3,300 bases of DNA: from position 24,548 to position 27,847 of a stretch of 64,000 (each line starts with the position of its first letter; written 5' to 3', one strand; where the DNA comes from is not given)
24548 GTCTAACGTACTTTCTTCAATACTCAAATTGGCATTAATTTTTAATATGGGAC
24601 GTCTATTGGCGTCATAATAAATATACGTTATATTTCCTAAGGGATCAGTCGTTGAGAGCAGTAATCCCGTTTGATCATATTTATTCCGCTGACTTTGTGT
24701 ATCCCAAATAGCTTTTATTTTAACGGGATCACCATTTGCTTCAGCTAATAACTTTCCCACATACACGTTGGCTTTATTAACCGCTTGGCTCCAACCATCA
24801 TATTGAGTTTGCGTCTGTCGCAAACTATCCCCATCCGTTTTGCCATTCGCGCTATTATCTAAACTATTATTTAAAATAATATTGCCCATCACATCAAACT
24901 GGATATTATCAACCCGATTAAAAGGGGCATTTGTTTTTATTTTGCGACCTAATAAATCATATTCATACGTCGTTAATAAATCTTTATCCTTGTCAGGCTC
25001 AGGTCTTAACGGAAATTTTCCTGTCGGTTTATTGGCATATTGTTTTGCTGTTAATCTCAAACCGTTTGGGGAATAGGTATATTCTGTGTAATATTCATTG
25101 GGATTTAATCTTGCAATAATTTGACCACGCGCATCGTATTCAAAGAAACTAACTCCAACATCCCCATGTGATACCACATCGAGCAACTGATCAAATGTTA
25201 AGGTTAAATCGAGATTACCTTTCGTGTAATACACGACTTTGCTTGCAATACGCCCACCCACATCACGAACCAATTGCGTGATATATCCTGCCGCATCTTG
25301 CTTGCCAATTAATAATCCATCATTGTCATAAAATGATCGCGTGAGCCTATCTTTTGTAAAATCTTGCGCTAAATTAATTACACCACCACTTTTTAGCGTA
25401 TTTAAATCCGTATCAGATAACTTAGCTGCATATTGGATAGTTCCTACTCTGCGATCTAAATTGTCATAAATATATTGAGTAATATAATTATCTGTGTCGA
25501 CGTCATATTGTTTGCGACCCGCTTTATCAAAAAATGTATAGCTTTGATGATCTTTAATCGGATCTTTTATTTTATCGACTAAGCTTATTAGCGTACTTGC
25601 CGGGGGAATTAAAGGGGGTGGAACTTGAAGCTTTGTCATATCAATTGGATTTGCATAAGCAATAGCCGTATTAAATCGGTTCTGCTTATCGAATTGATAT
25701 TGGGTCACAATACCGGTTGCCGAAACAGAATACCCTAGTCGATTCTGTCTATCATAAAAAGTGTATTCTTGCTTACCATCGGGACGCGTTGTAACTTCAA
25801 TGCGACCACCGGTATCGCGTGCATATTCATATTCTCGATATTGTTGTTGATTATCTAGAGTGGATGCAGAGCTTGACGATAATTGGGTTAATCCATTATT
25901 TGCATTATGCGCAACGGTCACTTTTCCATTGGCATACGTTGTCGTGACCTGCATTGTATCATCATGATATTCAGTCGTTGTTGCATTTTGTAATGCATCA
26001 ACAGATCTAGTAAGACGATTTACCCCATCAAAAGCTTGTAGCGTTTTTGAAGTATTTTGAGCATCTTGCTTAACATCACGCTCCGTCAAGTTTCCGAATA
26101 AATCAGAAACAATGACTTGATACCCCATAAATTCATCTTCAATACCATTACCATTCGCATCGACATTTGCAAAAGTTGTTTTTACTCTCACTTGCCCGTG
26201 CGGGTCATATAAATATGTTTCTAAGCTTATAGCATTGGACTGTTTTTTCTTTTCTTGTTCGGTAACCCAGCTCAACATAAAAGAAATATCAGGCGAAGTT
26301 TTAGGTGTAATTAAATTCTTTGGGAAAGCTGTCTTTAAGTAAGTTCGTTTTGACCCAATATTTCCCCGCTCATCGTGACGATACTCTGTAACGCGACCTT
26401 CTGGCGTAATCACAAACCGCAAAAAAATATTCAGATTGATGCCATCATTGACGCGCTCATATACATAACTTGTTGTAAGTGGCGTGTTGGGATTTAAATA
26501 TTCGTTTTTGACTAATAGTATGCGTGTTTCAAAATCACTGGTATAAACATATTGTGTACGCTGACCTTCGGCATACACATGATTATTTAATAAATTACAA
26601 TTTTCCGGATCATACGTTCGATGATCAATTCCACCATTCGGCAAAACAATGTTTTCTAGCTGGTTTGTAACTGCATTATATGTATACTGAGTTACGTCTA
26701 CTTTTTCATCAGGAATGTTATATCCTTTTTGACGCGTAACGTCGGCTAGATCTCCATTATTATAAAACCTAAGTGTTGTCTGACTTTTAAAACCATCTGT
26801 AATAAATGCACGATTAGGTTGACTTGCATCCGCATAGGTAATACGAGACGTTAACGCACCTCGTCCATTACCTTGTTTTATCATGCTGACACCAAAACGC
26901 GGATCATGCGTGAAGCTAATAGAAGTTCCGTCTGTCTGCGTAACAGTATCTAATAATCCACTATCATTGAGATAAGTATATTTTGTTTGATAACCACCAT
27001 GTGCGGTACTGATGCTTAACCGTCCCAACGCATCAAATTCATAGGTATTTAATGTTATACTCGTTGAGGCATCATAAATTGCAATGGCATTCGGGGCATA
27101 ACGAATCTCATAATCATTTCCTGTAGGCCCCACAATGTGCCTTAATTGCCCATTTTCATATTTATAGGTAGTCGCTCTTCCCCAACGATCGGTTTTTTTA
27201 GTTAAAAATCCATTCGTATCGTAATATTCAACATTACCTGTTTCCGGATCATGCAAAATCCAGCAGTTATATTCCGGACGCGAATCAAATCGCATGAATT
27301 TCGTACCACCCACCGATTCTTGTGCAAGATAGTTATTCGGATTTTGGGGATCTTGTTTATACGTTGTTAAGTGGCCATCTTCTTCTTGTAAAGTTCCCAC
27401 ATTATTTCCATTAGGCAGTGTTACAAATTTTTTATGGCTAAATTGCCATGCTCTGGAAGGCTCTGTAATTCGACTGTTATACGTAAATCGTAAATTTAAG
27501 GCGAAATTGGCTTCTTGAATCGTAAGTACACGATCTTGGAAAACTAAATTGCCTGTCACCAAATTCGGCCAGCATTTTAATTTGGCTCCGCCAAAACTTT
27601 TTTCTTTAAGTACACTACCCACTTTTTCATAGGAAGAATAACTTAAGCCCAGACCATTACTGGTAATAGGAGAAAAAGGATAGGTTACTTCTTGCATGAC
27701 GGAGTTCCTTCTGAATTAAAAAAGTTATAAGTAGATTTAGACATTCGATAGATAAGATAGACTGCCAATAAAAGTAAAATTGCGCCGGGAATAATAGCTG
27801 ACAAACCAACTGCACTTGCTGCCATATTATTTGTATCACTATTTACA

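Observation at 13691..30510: A four-part RHS module: RI-LRR membrane protein, 4301-aa RHS protein with a LysM domain, an ATGA-coupled small ORF, and a downstream orphan duplicate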

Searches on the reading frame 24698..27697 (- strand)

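Call 116: search_protein_families(library=ncbifam, proteins=[window:24698-27697:-], max_evalue=1)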
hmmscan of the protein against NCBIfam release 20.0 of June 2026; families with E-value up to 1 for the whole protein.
window:24698-27697:- (1000 aa): 3 families
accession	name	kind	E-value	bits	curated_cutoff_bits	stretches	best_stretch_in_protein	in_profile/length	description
NF041261.1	RHS_core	equivalog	4e-06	24.9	2000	1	157-249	581-673/1261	RHS element core protein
TIGR01643.1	YD_repeat_2x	repeat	0.04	14.5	15.8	0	159-178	22-41/42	YD repeat-containing protein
NF033726.0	borfam52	equivalog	0.07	13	30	1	716-769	24-76/171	P52 family lipoprotein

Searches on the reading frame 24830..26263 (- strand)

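Call 10: search_protein_families(library=pfam, proteins=[window:24830-26263:-], max_evalue=1)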
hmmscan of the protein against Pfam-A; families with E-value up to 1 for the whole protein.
window:24830-26263:- (478 aa): 3 families
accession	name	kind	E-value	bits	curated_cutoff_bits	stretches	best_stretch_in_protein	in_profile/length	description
PF05593.20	RHS_repeat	-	1.1e-16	61.1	22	4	376-411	1-35/38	RHS Repeat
PF07661.19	MORN_2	-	0.037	14.7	29.6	0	17-33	6-22/22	MORN repeat variant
PF24684.1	Vgb_lyase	-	0.038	13.2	50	1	115-202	18-103/290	Virginiamycin B lyase family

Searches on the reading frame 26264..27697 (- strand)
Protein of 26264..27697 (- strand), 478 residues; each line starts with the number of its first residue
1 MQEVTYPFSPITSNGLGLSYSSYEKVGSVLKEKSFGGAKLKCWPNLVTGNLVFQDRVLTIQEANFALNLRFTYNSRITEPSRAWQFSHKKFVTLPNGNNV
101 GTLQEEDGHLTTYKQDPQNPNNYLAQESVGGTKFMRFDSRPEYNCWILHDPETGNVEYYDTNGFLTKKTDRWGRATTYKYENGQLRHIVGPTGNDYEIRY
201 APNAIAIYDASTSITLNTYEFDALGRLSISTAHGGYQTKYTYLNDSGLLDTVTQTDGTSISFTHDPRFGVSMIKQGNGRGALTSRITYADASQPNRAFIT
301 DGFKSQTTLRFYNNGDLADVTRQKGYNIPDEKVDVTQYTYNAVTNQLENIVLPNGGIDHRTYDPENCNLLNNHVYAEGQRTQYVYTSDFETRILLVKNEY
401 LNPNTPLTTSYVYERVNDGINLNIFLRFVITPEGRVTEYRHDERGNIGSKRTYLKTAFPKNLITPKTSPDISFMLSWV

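Call 10: search_protein_families(library=pfam, proteins=[window:26264-27697:-], max_evalue=1)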
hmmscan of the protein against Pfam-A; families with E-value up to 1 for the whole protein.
window:26264-27697:- (478 aa): 1 family
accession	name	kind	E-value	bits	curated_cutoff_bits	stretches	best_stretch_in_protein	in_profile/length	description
PF05593.20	RHS_repeat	-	1.1e-10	42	22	3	159-194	1-37/38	RHS Repeat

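Call 80: find_related_loci(query=A5, collection=metagenome_contigs, flank=10000)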
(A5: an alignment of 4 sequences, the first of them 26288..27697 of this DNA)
Query A5 (470 aa) in metagenome_contigs; peptide patterns used: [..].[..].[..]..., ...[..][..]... (x = any residue, [..] = any of these).
98 stretches matched a pattern, but none encodes a relative of the query by tblastn (E <= 1e-3).
